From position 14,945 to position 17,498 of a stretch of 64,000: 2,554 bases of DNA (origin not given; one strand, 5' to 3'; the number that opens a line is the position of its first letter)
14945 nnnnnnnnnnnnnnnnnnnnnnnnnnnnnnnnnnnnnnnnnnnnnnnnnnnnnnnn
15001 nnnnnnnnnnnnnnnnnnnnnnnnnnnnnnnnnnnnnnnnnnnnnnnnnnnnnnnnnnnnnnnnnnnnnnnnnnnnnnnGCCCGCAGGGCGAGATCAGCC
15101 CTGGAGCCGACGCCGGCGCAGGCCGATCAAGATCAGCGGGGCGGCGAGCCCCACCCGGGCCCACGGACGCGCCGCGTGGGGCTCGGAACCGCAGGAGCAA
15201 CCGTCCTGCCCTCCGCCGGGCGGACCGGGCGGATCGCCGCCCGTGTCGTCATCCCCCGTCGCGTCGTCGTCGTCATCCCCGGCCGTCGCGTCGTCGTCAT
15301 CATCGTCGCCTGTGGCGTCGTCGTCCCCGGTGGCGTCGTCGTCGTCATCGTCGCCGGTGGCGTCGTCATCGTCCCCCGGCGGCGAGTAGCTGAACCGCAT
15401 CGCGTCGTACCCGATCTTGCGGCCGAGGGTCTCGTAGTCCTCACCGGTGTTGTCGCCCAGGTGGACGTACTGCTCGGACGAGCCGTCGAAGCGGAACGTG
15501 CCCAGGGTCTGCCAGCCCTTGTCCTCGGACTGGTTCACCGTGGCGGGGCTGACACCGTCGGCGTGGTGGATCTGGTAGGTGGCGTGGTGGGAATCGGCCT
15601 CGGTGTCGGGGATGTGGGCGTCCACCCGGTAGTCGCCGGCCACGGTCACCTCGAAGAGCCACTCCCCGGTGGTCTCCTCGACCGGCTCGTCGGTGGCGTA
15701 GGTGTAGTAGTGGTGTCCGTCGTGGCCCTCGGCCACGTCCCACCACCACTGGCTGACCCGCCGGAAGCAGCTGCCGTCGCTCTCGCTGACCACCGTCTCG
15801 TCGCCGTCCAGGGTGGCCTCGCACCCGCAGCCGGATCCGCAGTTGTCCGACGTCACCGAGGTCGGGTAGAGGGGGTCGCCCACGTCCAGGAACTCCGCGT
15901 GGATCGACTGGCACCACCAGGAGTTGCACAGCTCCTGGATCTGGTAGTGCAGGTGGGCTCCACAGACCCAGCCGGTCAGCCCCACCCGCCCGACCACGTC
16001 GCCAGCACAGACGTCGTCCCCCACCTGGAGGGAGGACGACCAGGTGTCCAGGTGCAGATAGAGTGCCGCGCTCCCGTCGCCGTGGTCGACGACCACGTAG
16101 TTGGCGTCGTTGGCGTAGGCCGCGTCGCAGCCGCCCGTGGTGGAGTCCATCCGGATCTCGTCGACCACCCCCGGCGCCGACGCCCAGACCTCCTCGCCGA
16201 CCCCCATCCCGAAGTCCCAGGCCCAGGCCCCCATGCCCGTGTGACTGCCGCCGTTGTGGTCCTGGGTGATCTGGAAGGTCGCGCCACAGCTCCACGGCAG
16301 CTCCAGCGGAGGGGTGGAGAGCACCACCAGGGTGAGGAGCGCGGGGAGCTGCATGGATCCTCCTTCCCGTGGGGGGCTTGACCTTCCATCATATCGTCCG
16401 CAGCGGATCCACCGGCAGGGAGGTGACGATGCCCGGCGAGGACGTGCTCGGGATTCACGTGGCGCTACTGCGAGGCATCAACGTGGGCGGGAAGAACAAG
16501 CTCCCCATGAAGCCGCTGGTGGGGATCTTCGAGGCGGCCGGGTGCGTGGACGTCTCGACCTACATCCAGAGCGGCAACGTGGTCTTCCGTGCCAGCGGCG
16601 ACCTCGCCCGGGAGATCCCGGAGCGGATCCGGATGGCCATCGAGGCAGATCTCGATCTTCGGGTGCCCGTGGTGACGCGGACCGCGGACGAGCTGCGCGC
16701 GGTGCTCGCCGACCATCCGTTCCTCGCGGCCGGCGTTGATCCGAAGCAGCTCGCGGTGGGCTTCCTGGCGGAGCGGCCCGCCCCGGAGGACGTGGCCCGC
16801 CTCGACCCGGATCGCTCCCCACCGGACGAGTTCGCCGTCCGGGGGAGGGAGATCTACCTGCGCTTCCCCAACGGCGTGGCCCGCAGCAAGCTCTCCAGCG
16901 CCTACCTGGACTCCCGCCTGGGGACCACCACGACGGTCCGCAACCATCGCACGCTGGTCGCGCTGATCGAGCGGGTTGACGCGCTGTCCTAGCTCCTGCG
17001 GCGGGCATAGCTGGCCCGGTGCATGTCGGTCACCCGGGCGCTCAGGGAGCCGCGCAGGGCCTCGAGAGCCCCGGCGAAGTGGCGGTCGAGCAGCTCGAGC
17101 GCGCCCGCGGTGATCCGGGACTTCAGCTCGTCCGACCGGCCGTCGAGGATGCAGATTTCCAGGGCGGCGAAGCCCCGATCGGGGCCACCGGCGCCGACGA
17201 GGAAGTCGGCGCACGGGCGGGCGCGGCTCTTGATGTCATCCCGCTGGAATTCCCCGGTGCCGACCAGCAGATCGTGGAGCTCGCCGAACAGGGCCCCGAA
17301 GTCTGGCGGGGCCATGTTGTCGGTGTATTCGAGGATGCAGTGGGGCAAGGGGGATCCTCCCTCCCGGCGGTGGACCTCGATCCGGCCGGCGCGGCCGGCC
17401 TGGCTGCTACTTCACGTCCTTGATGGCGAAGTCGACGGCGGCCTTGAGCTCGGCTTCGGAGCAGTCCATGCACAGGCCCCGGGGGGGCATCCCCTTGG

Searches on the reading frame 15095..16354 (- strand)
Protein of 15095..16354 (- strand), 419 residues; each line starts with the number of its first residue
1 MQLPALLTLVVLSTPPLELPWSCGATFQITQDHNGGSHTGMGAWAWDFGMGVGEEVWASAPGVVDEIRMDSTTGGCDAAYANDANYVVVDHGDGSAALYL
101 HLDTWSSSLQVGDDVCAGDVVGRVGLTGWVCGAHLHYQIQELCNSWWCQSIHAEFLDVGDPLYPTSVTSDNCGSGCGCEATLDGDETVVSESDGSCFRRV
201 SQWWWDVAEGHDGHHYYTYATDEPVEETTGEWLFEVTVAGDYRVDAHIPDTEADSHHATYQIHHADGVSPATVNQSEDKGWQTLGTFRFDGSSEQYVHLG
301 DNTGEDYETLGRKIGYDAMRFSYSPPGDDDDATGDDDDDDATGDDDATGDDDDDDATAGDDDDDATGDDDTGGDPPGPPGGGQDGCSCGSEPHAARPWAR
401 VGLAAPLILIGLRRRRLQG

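Call 37: search_protein_families(library=pfam, proteins=[window:15095-16354:-], max_evalue=0.0001)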
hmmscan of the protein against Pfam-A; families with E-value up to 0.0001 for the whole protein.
window:15095-16354:- (419 aa): 2 families
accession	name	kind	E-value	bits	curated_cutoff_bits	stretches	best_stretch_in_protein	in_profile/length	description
PF01551.29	Peptidase_M23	-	1.8e-15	57.3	28.7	1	46-141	6-89/96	Peptidase family M23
PF25275.1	Golvesin_C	-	3.2e-14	53.6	31.6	1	188-305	2-119/132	Golvesin C-terminal domain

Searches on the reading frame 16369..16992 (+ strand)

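Call 37: search_protein_families(library=pfam, proteins=[window:16369-16992:+], max_evalue=0.0001)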
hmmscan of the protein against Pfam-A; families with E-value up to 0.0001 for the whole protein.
window:16369-16992:+ (207 aa): 1 family
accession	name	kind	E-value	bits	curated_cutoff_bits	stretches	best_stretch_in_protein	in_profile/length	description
PF08002.16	DUF1697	-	1.3e-41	142.6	24.4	1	30-163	4-137/137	Protein of unknown function (DUF1697)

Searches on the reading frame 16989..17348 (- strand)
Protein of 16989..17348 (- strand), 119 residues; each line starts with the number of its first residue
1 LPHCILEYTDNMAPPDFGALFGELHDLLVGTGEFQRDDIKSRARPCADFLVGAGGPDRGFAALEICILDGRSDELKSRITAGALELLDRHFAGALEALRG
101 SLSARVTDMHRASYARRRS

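Call 38: search_protein_families(library=pfam, proteins=[window:16989-17348:-], max_evalue=0.0001)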
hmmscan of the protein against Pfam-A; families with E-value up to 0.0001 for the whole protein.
window:16989-17348:- (119 aa): 1 family
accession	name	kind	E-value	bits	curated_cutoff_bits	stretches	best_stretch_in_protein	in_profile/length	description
PF02962.20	CHMI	-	7.6e-16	59.1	26.5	1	2-112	1-112/124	5-carboxymethyl-2-hydroxymuconate isomerase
